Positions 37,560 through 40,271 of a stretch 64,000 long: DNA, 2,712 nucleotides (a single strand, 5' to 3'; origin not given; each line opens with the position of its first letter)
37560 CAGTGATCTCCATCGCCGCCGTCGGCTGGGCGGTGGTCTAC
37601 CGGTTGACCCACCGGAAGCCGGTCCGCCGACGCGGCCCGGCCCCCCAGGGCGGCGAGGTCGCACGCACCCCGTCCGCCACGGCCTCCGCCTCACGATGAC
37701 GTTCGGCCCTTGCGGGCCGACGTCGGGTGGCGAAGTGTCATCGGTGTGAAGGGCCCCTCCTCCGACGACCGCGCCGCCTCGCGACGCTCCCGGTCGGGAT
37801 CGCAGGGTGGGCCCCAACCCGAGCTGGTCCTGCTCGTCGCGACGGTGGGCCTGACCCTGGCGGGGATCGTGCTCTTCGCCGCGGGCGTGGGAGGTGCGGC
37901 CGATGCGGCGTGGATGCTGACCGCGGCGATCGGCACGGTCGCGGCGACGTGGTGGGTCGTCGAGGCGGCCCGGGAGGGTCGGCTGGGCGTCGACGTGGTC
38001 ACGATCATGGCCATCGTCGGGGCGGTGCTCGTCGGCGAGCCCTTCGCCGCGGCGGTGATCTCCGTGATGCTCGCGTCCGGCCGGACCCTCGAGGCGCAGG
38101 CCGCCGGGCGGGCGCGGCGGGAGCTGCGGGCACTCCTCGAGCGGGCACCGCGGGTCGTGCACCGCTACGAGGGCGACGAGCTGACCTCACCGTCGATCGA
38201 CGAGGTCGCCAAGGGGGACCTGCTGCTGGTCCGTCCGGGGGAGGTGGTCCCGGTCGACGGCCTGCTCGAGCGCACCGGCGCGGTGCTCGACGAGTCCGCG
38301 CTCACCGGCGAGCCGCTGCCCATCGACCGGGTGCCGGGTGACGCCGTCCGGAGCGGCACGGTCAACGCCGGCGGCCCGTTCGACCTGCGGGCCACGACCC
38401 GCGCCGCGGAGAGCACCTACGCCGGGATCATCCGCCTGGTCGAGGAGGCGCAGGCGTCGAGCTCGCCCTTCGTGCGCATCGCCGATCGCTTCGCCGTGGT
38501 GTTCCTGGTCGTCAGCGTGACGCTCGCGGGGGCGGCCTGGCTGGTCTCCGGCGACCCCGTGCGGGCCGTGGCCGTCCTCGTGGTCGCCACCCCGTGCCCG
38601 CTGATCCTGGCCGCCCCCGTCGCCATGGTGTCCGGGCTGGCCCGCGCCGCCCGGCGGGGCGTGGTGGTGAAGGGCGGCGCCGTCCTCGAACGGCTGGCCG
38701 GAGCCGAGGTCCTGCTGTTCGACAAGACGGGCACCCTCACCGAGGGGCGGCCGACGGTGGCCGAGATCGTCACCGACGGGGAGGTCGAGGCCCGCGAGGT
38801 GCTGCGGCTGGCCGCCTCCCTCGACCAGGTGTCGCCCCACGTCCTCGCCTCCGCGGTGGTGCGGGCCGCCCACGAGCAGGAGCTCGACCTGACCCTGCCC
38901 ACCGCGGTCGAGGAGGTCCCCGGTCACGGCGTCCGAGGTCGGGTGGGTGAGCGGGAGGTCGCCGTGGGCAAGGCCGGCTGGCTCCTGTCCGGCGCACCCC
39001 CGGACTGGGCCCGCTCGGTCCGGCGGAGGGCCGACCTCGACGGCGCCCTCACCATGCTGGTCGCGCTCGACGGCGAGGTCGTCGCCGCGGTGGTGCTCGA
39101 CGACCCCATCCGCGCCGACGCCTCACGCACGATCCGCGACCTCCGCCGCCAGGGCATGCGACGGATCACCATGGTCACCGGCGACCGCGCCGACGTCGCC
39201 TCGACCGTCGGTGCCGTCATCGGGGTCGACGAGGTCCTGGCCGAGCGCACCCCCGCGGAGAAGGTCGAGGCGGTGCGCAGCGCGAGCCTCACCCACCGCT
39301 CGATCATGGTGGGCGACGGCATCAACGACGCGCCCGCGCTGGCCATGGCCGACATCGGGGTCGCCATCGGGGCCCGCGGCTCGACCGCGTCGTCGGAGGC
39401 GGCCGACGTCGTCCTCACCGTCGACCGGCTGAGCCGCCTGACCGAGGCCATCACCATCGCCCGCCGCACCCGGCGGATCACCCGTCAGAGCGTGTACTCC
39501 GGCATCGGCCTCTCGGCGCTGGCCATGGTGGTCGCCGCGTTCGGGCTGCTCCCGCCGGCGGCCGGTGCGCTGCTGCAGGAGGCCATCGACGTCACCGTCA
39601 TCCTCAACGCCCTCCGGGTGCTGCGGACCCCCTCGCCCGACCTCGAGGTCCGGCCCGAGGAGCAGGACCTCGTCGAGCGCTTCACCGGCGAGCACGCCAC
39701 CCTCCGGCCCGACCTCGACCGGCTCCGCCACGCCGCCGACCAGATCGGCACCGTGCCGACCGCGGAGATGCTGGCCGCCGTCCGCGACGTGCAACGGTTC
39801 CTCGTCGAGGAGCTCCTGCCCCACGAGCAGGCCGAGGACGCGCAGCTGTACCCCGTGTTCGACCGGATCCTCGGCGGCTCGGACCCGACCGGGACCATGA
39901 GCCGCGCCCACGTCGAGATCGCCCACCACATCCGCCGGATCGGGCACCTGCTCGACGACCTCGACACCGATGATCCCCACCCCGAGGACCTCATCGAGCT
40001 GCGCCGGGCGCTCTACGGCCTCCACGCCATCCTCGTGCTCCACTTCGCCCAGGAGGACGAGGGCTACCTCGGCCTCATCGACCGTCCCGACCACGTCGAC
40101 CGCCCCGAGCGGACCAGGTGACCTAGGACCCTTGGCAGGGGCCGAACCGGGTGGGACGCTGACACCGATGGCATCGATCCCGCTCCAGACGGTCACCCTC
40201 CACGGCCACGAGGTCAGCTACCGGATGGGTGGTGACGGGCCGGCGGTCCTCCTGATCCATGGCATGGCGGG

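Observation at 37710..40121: Intact P1B ATPase with hemerythrin tail and no N-terminal metal-binding domain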

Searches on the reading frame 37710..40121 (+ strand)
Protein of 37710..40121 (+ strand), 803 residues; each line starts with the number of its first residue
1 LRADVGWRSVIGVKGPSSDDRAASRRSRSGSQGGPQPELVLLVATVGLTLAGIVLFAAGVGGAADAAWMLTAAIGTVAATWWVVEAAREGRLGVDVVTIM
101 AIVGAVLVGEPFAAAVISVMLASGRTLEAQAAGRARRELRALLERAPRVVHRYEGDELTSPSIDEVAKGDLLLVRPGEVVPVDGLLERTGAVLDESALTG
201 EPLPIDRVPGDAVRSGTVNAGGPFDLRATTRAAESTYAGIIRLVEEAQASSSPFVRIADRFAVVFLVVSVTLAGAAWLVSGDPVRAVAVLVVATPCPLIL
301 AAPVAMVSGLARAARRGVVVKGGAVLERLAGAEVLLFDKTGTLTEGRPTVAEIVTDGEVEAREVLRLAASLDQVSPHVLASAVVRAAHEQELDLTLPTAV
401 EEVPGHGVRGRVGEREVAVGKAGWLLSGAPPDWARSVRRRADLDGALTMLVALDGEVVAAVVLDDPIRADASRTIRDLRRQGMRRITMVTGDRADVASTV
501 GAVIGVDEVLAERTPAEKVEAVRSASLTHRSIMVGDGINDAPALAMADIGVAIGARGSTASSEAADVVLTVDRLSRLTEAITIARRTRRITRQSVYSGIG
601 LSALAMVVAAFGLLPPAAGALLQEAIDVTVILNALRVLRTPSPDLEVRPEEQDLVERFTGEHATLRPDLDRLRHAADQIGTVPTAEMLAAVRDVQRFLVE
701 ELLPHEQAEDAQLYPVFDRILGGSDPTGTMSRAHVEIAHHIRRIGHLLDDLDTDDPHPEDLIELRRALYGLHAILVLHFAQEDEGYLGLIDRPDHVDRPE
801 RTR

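Call 3: search_protein_families(library=pfam, proteins=[window:37710-40121:+], max_evalue=0.01)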
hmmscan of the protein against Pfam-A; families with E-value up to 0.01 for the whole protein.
window:37710-40121:+ (803 aa): 3 families
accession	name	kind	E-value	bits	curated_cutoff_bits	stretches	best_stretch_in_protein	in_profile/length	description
PF00122.25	E1-E2_ATPase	-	1.7e-43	148.7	28.1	1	146-316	3-181/181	E1-E2 ATPase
PF00702.32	Hydrolase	-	5.9e-23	82.7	26.4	1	334-548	3-191/191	haloacid dehalogenase-like hydrolase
PF01814.28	Hemerythrin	-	1.6e-15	58.2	25.3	1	654-789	2-126/127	Hemerythrin HHE cation binding domain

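Call 4: search_protein_families(library=ncbifam, proteins=[window:37710-40121:+], max_evalue=0.001)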
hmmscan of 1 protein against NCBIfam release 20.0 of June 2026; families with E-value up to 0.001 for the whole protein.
window:37710-40121:+ (803 aa): 22 families
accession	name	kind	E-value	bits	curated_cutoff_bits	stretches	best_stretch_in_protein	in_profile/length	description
TIGR01525.1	ATPase-IB_hvy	subfamily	9.2e-158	526.6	346.25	1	94-637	1-560/560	heavy metal translocating P-type ATPase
TIGR01512.1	ATPase-IB2_Cd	subfamily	3.8e-143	477.8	313.5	2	94-422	1-304/494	cadmium family heavy metal-translocating P-type ATPase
TIGR01511.1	ATPase-IB1_Cu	subfamily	2e-101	340.5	397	1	113-636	45-540/542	copper-translocating P-type ATPase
NF008262.1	PRK11033.1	equivalog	6.9e-101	338.9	1005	1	61-640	144-730/731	zinc/cadmium/mercury/lead-transporting ATPase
NF033775.1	P_type_ZntA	exception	8e-87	292.2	1240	1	93-640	182-731/732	Zn(II)/Cd(II)/Pb(II) translocating P-type ATPase ZntA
NF007952.0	PRK10671.1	equivalog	2e-86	290.9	1316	1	113-638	292-832/838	copper-exporting P-type ATPase CopA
TIGR01494.1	ATPase_P-type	subfamily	6.6e-65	219.4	62.3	2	117-365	2-244/478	HAD-IC family P-type ATPase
TIGR01647.1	ATPase-IIIA_H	equivalog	5.7e-39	133.9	615.5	2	126-371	73-326/755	plasma-membrane proton-efflux P-type ATPase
TIGR01497.1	kdpB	equivalog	1.7e-38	132.1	527.9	1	126-595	82-573/675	potassium-transporting ATPase subunit KdpB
NF010609.0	PRK14010.1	equivalog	1.5e-34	119.2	1323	1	116-596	80-569/673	K(+)-transporting ATPase subunit B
TIGR01522.1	ATPase-IIA2_Ca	equivalog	6.3e-22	77.2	798.3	2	508-581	566-640/854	calcium-transporting P-type ATPase, PMR1-type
TIGR01517.1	ATPase-IIB_Ca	equivalog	9.2e-22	77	507.05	2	153-375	161-402/882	calcium-translocating P-type ATPase, PMCA-type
TIGR01523.1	ATPase-IID_K-Na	equivalog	1e-20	73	645.05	1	509-587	671-750/997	potassium/sodium efflux P-type ATPase, fungal-type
TIGR01524.1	ATPase-IIIB_Mg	equivalog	8.4e-19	66.9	610.75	3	509-587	582-660/867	magnesium-translocating P-type ATPase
TIGR01657.1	P-ATPase-V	hypoth_equivalog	2.5e-18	65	618.25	2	113-209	195-292/1055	ATP13A2 family polyamine export P-type ATPase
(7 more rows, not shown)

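Call 6: search_solved_structures(query=window:37710-40121:+, max_evalue=0.001, show_alignments=0)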
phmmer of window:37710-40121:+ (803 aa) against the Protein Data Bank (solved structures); distinct sequences matched with E-value up to 0.001: 120 (the best 60 are shown).
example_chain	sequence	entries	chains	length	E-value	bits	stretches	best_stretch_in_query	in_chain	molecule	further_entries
7qbz_A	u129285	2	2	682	1.9e-85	291.1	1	83-639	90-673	Cadmium translocating P-type ATPase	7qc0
3rfu_A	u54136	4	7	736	8.9e-85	288.9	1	112-639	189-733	Copper efflux ATPase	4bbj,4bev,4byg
3j08_A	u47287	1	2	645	5.2e-76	259.9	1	115-623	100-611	copper-exporting P-type ATPase A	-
3j09_A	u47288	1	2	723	6.5e-76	259.6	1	115-623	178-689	copper-exporting P-type ATPase A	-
7r0g_A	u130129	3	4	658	6.5e-76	259.6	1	115-623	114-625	Putative copper-exporting P-type ATPase A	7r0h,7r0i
4umv_A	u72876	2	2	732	3.5e-74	253.8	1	67-639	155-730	ZINC-TRANSPORTING ATPASE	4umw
8q75_A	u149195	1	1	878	7.9e-67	229.5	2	287-621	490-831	Copper-transporting ATPase HMA4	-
8q73_A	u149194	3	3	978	1.1e-66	229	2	287-621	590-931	Copper-transporting ATPase HMA4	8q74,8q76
7si3_A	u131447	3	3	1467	9.4e-62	212.8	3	441-645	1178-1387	P-type Cu(+) transporter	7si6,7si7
7xuk_A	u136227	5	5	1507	1.1e-59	205.9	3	441-647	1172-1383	Copper-transporting ATPase 2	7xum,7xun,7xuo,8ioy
3skx_A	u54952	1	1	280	1.8e-39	139.1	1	326-587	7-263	Copper-exporting P-type ATPase B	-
3sky_A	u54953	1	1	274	2.8e-39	138.4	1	326-587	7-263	Copper-exporting P-type ATPase B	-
5mrw_B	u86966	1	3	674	4.4e-38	134.5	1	123-638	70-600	Potassium-transporting ATPase ATP-binding subunit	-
6hra_B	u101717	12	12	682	4.6e-38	134.4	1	123-638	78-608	Potassium-transporting ATPase ATP-binding subunit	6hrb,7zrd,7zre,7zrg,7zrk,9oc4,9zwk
7bgy_B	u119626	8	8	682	5.6e-38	134.2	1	123-638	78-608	Potassium-transporting ATPase ATP-binding subunit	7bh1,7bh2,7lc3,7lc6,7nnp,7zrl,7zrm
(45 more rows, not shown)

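Call 12: find_homologous_proteins(query=window:37710-40121:+, max_evalue=1e-20)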
Query window:37710-40121:+ (803 aa): 7996 proteins with E <= 1e-20 among 8000 candidates; the best 120 are listed.
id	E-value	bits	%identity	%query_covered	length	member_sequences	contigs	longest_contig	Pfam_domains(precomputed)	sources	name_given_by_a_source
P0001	0.0e+0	1655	100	99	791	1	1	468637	PF01814.29,PF00702.33,PF00122.26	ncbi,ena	-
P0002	0.0e+0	1391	87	95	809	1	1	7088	PF01814.29,PF00702.33,PF00122.26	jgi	jgi:heavy metal translocating P-type ATPase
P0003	0.0e+0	1386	85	97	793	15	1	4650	PF01814.29,PF00702.33,PF00122.26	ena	-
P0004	0.0e+0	1384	87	95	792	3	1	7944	PF01814.29,PF00702.33,PF00122.26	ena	-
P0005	0.0e+0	1349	84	96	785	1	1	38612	PF01814.29,PF00702.33,PF00122.26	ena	-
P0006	0.0e+0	1347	84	96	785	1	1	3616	PF01814.29,PF00702.33,PF00122.26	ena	-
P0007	0.0e+0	1344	84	95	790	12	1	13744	PF01814.29,PF00702.33,PF00122.26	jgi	jgi:heavy metal translocating P-type ATPase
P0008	0.0e+0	1337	84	97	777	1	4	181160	PF01814.29,PF00702.33,PF00122.26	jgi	jgi:heavy metal translocating P-type ATPase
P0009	0.0e+0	1330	83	95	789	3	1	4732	PF01814.29,PF00702.33,PF00122.26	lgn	-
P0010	0.0e+0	1328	84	95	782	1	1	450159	PF01814.29,PF00702.33,PF00122.26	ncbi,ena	-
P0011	0.0e+0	1320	83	94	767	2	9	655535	PF01814.29,PF00702.33,PF00122.26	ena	-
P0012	0.0e+0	1315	82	95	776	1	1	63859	PF01814.29,PF00702.33,PF00122.26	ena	-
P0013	0.0e+0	1312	83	94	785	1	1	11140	PF01814.29,PF00702.33,PF00122.26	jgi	-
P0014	0.0e+0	1310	83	93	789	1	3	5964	PF01814.29,PF00702.33,PF00122.26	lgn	-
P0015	0.0e+0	1303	82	95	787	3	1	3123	PF01814.29,PF00702.33,PF00122.26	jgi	-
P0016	0.0e+0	1282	80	96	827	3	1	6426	PF01814.29,PF00702.33,PF00122.26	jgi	jgi:heavy metal translocating P-type ATPase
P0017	0.0e+0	1282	80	96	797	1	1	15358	PF01814.29,PF00702.33,PF00122.26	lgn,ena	-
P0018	0.0e+0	1272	81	94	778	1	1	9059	PF01814.29,PF00702.33,PF00122.26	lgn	-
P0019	0.0e+0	1259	88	84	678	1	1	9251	PF01814.29,PF00702.33,PF00122.26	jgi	jgi:heavy metal translocating P-type ATPase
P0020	0.0e+0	1254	80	93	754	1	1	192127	PF01814.29,PF00702.33,PF00122.26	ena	-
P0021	0.0e+0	1201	78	92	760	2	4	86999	PF01814.29,PF00702.33,PF00122.26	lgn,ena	-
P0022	0.0e+0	1192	76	95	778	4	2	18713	PF01814.29,PF00702.33,PF00122.26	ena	-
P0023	0.0e+0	1179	76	93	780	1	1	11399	PF01814.29,PF00702.33,PF00122.26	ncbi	-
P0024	0.0e+0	1171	75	95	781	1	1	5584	PF01814.29,PF00702.33,PF00122.26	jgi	jgi:heavy metal translocating P-type ATPase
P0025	0.0e+0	1169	77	91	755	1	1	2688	PF01814.29,PF00702.33,PF00122.26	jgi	jgi:heavy metal translocating P-type ATPase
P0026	0.0e+0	1139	76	89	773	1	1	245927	PF01814.29,PF00702.33,PF00122.26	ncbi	ncbi:MAG: heavy metal translocating P-type ATPase [Acidimicrobiales bacterium]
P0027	0.0e+0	1116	72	91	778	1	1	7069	PF01814.29,PF00702.33,PF00122.26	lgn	-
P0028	0.0e+0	1113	72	94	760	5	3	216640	PF01814.29,PF00702.33,PF00122.26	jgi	-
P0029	0.0e+0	1087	72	92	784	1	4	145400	PF01814.29,PF00702.33,PF00122.26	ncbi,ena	-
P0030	0.0e+0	1082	72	91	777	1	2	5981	PF01814.29,PF00702.33,PF00122.26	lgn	-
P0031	0.0e+0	1077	71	92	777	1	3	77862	PF01814.29,PF00702.33,PF00122.26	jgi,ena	jgi:heavy metal translocating P-type ATPase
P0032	0.0e+0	1072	70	97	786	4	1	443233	PF01814.29,PF00702.33,PF00122.26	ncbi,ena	-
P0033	0.0e+0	1062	69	95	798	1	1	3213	PF01814.29,PF00702.33,PF00122.26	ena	-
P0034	0.0e+0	1060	68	94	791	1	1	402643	PF01814.29,PF00702.33,PF00122.26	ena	-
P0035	0.0e+0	1051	69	95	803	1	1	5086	PF01814.29,PF00702.33,PF00122.26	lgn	-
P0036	0.0e+0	1050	68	94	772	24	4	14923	PF01814.29,PF00702.33,PF00122.26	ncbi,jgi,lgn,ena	jgi:heavy metal translocating P-type ATPase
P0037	0.0e+0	1050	68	97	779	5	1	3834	PF01814.29,PF00702.33,PF00122.26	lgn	-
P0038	0.0e+0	1050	67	98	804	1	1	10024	PF01814.29,PF00702.33,PF00122.26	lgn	-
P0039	0.0e+0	1050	70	95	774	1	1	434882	PF01814.29,PF00702.33,PF00122.26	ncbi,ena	-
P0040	0.0e+0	1049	70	91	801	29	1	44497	PF01814.29,PF00702.33,PF00122.26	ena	-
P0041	0.0e+0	1046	70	95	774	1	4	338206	PF01814.29,PF00702.33,PF00122.26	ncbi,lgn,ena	-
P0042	0.0e+0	1046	70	95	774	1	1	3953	PF01814.29,PF00702.33,PF00122.26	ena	-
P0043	0.0e+0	1045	70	91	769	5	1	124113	PF01814.29,PF00702.33,PF00122.26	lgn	-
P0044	0.0e+0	1044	69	95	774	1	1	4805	PF01814.29,PF00702.33,PF00122.26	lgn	-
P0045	0.0e+0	1044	68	94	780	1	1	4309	PF01814.29,PF00702.33,PF00122.26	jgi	jgi:heavy metal translocating P-type ATPase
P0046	0.0e+0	1043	69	90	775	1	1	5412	PF01814.29,PF00702.33,PF00122.26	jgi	-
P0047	0.0e+0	1043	69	95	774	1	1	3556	PF01814.29,PF00702.33,PF00122.26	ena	-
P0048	0.0e+0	1043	67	96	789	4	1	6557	PF01814.29,PF00702.33,PF00122.26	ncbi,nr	ncbi:MAG TPA: heavy metal translocating P-type ATPase [Acidimicrobiia bacterium]|nr:heavy metal tran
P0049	0.0e+0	1043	69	92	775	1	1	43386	PF01814.29,PF00702.33,PF00122.26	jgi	jgi:heavy metal translocating P-type ATPase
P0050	0.0e+0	1042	69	94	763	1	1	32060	PF01814.29,PF00702.33,PF00122.26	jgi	jgi:heavy metal-(Cd/Co/Hg/Pb/Zn)-translocating P-type ATPase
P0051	0.0e+0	1042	69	92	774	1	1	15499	PF01814.29,PF00702.33,PF00122.26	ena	-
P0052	0.0e+0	1041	70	94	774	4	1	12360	PF01814.29,PF00702.33,PF00122.26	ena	-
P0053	0.0e+0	1039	68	94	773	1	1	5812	PF01814.29,PF00702.33,PF00122.26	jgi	jgi:heavy metal translocating P-type ATPase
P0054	0.0e+0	1039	68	92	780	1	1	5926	PF01814.29,PF00702.33,PF00122.26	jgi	jgi:heavy metal translocating P-type ATPase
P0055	0.0e+0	1037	68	94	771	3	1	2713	PF01814.29,PF00702.33,PF00122.26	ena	-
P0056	0.0e+0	1036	69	94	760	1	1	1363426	PF01814.29,PF00702.33,PF00122.26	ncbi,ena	-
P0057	0.0e+0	1036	69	92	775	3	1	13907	PF01814.29,PF00702.33,PF00122.26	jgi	-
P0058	0.0e+0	1035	69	94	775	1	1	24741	PF01814.29,PF00702.33,PF00122.26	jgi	jgi:heavy metal translocating P-type ATPase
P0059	0.0e+0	1034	69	93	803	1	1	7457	PF01814.29,PF00702.33,PF00122.26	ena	-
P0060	0.0e+0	1033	68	95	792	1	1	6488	PF01814.29,PF00702.33,PF00122.26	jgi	jgi:heavy metal translocating P-type ATPase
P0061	0.0e+0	1033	69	91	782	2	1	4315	PF01814.29,PF00702.33,PF00122.26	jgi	jgi:heavy metal translocating P-type ATPase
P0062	0.0e+0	1032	69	94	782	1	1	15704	PF01814.29,PF00702.33,PF00122.26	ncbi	-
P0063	0.0e+0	1032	68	92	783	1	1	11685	PF01814.29,PF00702.33,PF00122.26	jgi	jgi:heavy metal translocating P-type ATPase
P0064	0.0e+0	1031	68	94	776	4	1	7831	PF01814.29,PF00702.33,PF00122.26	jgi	jgi:heavy metal translocating P-type ATPase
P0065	0.0e+0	1030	67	95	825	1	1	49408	PF01814.29,PF00702.33,PF00122.26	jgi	-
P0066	0.0e+0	1030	69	91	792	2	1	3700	PF01814.29,PF00702.33,PF00122.26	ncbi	-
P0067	0.0e+0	1028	69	92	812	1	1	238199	PF01814.29,PF00702.33,PF00122.26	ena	-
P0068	0.0e+0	1028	67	96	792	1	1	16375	PF01814.29,PF00702.33,PF00122.26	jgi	jgi:heavy metal translocating P-type ATPase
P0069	0.0e+0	1025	68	93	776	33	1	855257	PF01814.29,PF00702.33,PF00122.26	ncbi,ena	-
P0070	0.0e+0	1025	66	95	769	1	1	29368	PF01814.29,PF00702.33,PF00122.26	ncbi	-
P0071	0.0e+0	1024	68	93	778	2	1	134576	PF01814.29,PF00702.33,PF00122.26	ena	-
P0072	0.0e+0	1023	68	89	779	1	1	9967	PF01814.29,PF00702.33,PF00122.26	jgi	jgi:heavy metal translocating P-type ATPase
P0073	0.0e+0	1022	68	92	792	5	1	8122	PF01814.29,PF00702.33,PF00122.26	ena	-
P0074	0.0e+0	1021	69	91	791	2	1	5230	PF01814.29,PF00702.33,PF00122.26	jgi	-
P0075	0.0e+0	1020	68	91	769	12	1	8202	PF01814.29,PF00702.33,PF00122.26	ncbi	ncbi:MAG: heavy metal translocating P-type ATPase [Acidimicrobiia bacterium]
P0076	0.0e+0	1019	67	94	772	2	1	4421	PF01814.29,PF00702.33,PF00122.26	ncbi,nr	ncbi:MAG TPA: heavy metal translocating P-type ATPase [Acidimicrobiia bacterium]|nr:heavy metal tran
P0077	0.0e+0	1017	68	95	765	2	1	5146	PF01814.29,PF00702.33,PF00122.26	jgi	jgi:heavy metal translocating P-type ATPase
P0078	0.0e+0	1014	66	94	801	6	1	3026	PF01814.29,PF00702.33,PF00122.26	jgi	jgi:heavy metal translocating P-type ATPase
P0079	0.0e+0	1014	67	95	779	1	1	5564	PF01814.29,PF00702.33,PF00122.26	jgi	jgi:heavy metal translocating P-type ATPase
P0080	0.0e+0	1014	67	94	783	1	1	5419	PF01814.29,PF00702.33,PF00122.26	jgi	jgi:heavy metal translocating P-type ATPase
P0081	0.0e+0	1013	68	91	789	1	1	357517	PF01814.29,PF00702.33,PF00122.26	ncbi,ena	-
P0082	0.0e+0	1012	68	89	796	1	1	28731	PF01814.29,PF00702.33,PF00122.26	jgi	-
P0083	2.1e-298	1010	67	94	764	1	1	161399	PF01814.29,PF00702.33,PF00122.26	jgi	jgi:heavy metal translocating P-type ATPase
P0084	2.8e-298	1010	67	94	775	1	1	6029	PF01814.29,PF00702.33,PF00122.26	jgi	jgi:heavy metal translocating P-type ATPase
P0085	1.0e-297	1008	65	96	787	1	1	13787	PF01814.29,PF00702.33,PF00122.26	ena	-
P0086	1.2e-297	1008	66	94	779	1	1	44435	PF01814.29,PF00702.33,PF00122.26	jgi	jgi:heavy metal translocating P-type ATPase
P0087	1.9e-297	1007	67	92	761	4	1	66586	PF01814.29,PF00702.33,PF00122.26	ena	-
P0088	1.0e-296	1005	65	97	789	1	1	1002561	PF01814.29,PF00702.33,PF00122.26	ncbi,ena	-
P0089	1.5e-296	1004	89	67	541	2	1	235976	PF01814.29,PF00702.33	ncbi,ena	-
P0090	1.8e-296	1004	68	93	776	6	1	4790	PF01814.29,PF00702.33,PF00122.26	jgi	jgi:heavy metal translocating P-type ATPase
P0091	3.8e-296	1003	68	90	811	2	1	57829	PF01814.29,PF00702.33,PF00122.26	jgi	jgi:heavy metal translocating P-type ATPase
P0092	4.9e-296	1002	66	94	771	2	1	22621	PF01814.29,PF00702.33,PF00122.26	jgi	-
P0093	7.1e-296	1002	65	96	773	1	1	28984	PF01814.29,PF00702.33,PF00122.26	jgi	jgi:heavy metal translocating P-type ATPase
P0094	7.5e-296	1002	68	94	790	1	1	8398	PF01814.29,PF00702.33,PF00122.26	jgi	jgi:heavy metal translocating P-type ATPase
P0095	9.6e-296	1001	65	95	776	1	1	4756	PF01814.29,PF00702.33,PF00122.26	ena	-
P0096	1.4e-295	1001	66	94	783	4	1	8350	PF01814.29,PF00702.33,PF00122.26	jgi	jgi:heavy metal translocating P-type ATPase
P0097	2.2e-295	1000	66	91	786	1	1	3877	PF01814.29,PF00702.33,PF00122.26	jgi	-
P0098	2.6e-295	1000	66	95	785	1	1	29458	PF01814.29,PF00702.33,PF00122.26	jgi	jgi:heavy metal translocating P-type ATPase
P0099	3.2e-295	1000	66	91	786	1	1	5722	PF01814.29,PF00702.33,PF00122.26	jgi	jgi:heavy metal translocating P-type ATPase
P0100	7.5e-295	998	67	88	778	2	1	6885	PF01814.29,PF00702.33,PF00122.26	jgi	jgi:heavy metal translocating P-type ATPase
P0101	1.5e-294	997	66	93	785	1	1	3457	PF01814.29,PF00702.33,PF00122.26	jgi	jgi:heavy metal translocating P-type ATPase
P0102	2.9e-294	996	65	94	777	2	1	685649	PF01814.29,PF00702.33,PF00122.26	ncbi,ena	-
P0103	5.0e-294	996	66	94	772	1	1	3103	PF01814.29,PF00702.33,PF00122.26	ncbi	-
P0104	1.2e-293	994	67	91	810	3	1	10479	PF01814.29,PF00702.33,PF00122.26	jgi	jgi:heavy metal translocating P-type ATPase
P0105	3.3e-293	993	65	92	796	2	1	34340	PF01814.29,PF00702.33,PF00122.26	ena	-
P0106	4.0e-293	993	68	89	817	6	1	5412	PF01814.29,PF00702.33,PF00122.26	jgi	jgi:heavy metal translocating P-type ATPase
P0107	5.0e-293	992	66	91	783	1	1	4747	PF01814.29,PF00702.33,PF00122.26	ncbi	-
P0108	6.2e-293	992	66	94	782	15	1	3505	PF01814.29,PF00702.33,PF00122.26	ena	-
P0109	9.7e-293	991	65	94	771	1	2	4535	PF01814.29,PF00702.33,PF00122.26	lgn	-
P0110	2.5e-292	990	64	96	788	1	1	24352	PF01814.29,PF00702.33,PF00122.26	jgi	jgi:heavy metal translocating P-type ATPase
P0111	3.3e-292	990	66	94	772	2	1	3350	PF01814.29,PF00702.33,PF00122.26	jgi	jgi:heavy metal translocating P-type ATPase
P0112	1.6e-291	987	67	89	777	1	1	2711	PF01814.29,PF00702.33,PF00122.26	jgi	jgi:heavy metal translocating P-type ATPase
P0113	4.3e-291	986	64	95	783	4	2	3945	PF01814.29,PF00702.33,PF00122.26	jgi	jgi:heavy metal translocating P-type ATPase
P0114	2.6e-290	983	64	93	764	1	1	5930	PF01814.29,PF00702.33,PF00122.26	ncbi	-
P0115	6.8e-290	982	68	91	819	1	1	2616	PF01814.29,PF00702.33,PF00122.26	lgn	-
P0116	1.2e-289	981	65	94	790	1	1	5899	PF01814.29,PF00702.33,PF00122.26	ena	-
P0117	2.2e-289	980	65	92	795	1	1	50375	PF01814.29,PF00702.33,PF00122.26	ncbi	-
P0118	1.0e-288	978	65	94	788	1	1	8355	PF01814.29,PF00702.33,PF00122.26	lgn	-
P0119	4.1e-288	976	67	89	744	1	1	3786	PF01814.29,PF00702.33,PF00122.26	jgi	jgi:heavy metal translocating P-type ATPase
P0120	4.2e-288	976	65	94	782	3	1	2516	PF01814.29,PF00702.33,PF00122.26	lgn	-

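Call 18: list_cluster_members(proteins=[P0001, P0010, P0026])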
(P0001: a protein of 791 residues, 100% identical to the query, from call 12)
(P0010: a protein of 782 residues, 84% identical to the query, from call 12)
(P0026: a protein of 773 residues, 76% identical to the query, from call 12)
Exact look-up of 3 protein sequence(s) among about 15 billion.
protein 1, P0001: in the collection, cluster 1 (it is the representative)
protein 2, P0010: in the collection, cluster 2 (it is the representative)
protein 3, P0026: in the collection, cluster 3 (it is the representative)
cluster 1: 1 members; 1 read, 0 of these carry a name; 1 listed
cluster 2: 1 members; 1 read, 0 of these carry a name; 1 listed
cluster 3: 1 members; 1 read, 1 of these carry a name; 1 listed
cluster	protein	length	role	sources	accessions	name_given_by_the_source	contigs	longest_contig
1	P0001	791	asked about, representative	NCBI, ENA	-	-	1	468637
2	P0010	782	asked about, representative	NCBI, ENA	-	-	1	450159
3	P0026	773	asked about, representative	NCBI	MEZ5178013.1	MAG: heavy metal translocating P-type ATPase [Acidimicrobiales bacterium]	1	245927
